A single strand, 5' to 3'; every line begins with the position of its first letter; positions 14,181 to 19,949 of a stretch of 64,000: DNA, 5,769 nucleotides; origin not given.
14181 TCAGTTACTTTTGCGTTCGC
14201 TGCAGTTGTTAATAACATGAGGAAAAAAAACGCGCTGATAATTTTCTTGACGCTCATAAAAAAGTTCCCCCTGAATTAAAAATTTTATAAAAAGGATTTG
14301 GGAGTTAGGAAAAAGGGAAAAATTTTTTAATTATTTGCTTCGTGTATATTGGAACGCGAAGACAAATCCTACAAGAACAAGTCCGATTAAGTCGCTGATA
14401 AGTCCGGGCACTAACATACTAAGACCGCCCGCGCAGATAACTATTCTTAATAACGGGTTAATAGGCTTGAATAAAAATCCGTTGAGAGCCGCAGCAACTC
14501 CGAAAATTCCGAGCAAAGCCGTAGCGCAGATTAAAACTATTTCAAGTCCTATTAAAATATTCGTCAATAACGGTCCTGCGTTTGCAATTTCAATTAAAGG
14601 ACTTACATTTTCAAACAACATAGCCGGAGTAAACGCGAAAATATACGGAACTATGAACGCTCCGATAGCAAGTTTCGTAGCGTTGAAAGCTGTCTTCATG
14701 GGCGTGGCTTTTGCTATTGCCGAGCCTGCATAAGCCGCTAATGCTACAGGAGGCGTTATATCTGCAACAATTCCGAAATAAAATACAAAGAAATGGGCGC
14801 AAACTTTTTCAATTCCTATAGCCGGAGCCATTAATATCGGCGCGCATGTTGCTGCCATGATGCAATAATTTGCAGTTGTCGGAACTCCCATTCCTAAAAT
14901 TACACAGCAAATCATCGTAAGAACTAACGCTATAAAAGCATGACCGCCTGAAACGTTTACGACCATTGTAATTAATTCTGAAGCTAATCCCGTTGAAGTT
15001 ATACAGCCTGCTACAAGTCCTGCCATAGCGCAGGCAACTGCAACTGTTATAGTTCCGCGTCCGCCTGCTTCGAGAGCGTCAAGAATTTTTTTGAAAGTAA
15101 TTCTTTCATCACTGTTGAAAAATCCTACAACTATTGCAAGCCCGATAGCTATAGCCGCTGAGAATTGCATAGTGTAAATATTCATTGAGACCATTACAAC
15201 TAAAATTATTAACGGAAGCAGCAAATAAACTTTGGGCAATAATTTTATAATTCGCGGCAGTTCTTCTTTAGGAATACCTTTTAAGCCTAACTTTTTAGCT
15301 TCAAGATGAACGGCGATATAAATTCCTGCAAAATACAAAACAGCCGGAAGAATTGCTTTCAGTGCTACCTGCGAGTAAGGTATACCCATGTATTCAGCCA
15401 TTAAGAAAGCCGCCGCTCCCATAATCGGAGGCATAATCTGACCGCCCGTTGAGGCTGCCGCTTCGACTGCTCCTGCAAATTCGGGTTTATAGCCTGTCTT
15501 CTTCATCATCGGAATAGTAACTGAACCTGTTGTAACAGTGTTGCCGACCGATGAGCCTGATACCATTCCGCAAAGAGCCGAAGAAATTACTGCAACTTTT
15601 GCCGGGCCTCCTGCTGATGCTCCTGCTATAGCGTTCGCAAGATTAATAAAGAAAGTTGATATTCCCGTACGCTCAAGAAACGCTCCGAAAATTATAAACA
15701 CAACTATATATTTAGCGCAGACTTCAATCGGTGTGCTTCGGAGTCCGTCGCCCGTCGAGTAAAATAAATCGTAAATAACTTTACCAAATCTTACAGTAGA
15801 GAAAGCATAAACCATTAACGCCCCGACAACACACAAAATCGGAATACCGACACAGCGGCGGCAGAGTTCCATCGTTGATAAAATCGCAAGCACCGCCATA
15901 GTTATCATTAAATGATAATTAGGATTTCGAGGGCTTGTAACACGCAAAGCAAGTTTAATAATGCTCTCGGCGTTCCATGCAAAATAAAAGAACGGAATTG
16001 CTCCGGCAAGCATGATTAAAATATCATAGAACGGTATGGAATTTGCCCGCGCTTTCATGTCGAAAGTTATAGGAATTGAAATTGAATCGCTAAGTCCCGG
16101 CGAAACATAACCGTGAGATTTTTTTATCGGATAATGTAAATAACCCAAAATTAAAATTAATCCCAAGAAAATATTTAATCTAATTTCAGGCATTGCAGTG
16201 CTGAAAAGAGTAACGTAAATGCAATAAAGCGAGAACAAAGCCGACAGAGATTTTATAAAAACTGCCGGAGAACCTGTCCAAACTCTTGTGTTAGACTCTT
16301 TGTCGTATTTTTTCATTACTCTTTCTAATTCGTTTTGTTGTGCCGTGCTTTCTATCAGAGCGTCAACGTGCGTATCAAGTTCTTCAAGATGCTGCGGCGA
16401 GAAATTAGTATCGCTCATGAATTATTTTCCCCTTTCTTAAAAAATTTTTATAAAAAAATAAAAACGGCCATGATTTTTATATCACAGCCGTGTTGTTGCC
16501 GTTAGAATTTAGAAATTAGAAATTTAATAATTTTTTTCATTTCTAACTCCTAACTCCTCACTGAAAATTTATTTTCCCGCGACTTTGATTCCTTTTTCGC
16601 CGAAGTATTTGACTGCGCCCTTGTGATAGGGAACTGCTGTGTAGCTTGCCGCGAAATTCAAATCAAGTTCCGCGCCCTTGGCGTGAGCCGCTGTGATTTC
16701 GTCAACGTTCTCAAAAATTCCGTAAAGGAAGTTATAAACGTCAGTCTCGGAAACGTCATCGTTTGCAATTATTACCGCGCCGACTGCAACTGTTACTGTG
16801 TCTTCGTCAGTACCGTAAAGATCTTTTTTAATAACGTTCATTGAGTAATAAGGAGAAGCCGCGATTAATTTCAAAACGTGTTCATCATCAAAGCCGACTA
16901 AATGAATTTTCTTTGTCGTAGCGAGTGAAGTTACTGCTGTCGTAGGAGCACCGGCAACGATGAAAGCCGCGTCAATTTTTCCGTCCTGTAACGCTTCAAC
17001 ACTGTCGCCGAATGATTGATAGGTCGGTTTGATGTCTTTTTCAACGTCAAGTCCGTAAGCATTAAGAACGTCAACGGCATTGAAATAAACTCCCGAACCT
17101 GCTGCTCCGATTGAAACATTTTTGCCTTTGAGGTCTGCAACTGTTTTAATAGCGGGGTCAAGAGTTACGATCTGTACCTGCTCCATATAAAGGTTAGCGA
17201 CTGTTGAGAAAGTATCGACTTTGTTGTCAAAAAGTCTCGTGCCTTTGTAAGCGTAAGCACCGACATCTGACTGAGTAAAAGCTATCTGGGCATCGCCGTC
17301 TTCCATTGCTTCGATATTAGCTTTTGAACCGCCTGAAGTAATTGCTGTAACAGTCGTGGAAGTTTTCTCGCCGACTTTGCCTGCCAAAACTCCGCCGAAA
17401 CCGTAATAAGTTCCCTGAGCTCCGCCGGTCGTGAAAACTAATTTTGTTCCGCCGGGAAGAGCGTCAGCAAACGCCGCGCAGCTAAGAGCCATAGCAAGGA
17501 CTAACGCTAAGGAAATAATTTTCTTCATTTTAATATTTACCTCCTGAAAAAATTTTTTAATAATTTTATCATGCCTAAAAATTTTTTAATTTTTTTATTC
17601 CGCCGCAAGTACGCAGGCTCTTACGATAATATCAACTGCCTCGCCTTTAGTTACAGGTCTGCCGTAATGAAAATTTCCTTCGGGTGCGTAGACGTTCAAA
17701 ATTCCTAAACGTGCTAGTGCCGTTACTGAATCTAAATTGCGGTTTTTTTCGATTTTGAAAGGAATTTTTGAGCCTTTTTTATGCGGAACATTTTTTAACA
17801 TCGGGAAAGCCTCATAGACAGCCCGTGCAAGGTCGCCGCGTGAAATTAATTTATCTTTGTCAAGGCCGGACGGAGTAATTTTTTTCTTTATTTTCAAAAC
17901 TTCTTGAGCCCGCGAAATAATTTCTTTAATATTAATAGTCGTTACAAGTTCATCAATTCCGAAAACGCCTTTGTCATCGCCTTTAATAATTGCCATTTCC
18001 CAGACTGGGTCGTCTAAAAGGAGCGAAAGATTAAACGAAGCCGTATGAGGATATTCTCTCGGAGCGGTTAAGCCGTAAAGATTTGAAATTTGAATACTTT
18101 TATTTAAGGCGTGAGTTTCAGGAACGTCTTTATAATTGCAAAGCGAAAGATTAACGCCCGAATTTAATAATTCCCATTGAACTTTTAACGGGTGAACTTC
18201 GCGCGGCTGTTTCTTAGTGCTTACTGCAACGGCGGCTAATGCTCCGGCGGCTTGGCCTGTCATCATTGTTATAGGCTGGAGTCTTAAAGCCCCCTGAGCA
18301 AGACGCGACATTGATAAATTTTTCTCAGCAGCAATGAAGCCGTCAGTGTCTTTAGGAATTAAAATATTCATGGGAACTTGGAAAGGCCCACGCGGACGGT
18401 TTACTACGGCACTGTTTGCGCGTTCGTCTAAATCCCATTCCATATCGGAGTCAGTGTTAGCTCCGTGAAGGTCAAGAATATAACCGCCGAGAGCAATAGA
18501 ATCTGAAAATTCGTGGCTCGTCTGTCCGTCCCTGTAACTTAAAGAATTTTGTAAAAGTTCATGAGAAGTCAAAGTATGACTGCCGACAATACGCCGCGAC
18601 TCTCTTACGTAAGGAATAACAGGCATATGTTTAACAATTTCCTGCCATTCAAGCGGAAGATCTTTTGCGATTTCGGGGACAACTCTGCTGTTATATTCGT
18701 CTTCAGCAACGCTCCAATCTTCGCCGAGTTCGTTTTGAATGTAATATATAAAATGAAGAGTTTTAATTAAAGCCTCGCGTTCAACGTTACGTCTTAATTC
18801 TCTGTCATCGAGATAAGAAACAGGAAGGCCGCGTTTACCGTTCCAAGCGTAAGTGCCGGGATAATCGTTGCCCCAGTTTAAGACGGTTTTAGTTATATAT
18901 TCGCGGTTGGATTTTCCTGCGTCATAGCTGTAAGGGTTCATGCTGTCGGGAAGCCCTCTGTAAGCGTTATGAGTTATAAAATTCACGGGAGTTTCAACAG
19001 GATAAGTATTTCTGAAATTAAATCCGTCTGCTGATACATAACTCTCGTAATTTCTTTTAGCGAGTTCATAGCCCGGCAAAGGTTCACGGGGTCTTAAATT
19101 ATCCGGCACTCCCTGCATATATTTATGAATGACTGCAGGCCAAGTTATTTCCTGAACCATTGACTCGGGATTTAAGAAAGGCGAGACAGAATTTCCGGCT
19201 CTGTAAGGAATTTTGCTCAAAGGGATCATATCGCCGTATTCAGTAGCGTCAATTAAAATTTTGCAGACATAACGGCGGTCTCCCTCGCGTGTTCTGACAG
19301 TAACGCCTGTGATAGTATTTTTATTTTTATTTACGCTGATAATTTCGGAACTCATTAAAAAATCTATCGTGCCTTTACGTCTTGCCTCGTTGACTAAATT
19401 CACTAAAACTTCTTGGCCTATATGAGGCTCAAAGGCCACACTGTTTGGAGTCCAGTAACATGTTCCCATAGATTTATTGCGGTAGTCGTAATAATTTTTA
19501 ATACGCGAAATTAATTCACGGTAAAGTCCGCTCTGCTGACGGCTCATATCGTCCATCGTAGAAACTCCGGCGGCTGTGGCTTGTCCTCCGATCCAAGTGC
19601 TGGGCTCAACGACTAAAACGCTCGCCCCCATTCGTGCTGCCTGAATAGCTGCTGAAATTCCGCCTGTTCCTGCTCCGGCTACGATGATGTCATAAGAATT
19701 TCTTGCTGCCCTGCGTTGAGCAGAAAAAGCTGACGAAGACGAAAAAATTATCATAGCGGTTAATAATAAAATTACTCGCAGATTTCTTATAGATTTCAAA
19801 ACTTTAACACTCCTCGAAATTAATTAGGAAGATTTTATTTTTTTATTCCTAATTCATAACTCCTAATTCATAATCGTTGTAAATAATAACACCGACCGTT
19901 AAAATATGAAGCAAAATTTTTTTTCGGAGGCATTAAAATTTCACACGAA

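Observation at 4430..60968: Dispersed family of 7-nt periodic AGG/GGA repeat elements at about 19 loci in 64 kb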

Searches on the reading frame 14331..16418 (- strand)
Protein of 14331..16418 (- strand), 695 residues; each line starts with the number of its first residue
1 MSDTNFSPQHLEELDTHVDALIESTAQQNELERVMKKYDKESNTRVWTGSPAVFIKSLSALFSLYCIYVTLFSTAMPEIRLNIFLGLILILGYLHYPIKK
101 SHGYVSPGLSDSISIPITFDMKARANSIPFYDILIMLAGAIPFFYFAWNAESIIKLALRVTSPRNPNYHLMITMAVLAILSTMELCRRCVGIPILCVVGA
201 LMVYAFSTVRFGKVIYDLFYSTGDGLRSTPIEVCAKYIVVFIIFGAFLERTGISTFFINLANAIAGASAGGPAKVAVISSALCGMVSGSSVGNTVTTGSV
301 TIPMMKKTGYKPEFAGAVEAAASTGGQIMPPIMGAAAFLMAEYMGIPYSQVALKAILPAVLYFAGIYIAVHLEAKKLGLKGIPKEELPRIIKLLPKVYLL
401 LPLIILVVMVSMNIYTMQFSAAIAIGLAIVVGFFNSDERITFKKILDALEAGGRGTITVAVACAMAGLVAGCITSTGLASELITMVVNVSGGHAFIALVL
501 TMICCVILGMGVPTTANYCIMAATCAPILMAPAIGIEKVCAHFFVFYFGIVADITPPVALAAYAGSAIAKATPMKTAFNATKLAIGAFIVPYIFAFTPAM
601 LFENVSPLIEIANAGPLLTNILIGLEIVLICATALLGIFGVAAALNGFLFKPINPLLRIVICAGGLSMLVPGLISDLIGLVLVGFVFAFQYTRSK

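Call 12: search_protein_families(library=pfam, proteins=[window:14331-16418:-])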
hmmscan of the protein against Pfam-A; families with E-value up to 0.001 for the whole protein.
window:14331-16418:- (695 aa): 1 family
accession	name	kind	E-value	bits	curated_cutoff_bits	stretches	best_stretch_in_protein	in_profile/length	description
PF06808.19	DctM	-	1.5e-93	314.3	23.8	1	178-607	2-411/413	Tripartite ATP-independent periplasmic transporter, DctM component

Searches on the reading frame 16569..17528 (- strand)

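Call 12: search_protein_families(library=pfam, proteins=[window:16569-17528:-])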
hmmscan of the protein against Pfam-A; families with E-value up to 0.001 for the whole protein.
window:16569-17528:- (319 aa): 2 families
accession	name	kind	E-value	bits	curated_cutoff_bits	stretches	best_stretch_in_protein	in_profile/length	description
PF16868.10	NMT1_3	-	1.1e-72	245.5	27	1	32-313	1-289/289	NMT1-like family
PF12974.12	Phosphonate-bd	-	5.3e-10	39.5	27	1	51-200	22-172/242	ABC transporter, phosphonate, periplasmic substrate-binding protein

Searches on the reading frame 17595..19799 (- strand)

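Call 12: search_protein_families(library=pfam, proteins=[window:17595-19799:-])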
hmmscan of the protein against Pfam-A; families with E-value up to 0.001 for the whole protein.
window:17595-19799:- (734 aa): 9 families
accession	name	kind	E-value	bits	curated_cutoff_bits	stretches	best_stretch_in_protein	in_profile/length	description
PF12831.13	FAD_oxidored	-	6.6e-85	286.3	27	1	37-544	1-416/416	FAD dependent oxidoreductase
PF00890.30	FAD_binding_2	-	5.4e-09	36.2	20.4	1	37-86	1-49/414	FAD binding domain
PF07992.20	Pyr_redox_2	-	1.1e-05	25.4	26.1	1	36-182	1-103/291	Pyridine nucleotide-disulphide oxidoreductase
PF01266.30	DAO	-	2.4e-05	24.5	27.9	0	37-77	1-41/353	FAD dependent oxidoreductase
PF01134.28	GIDA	-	6.8e-05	22.5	22.1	1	37-67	1-31/391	Glucose inhibited division protein A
PF00395.25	SLH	-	0.00011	22.5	20.8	0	690-721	13-43/44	S-layer homology domain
PF13450.12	NAD_binding_8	-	0.00037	21.2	21.9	0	40-75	1-36/68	NAD(P)-binding Rossmann-like domain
PF03486.20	HI0933_like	-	0.00054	19.9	50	0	37-79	2-44/244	HI0933-like protein Rossmann domain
PF01494.25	FAD_binding_3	-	0.0007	19.4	22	0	36-182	2-153/349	FAD binding domain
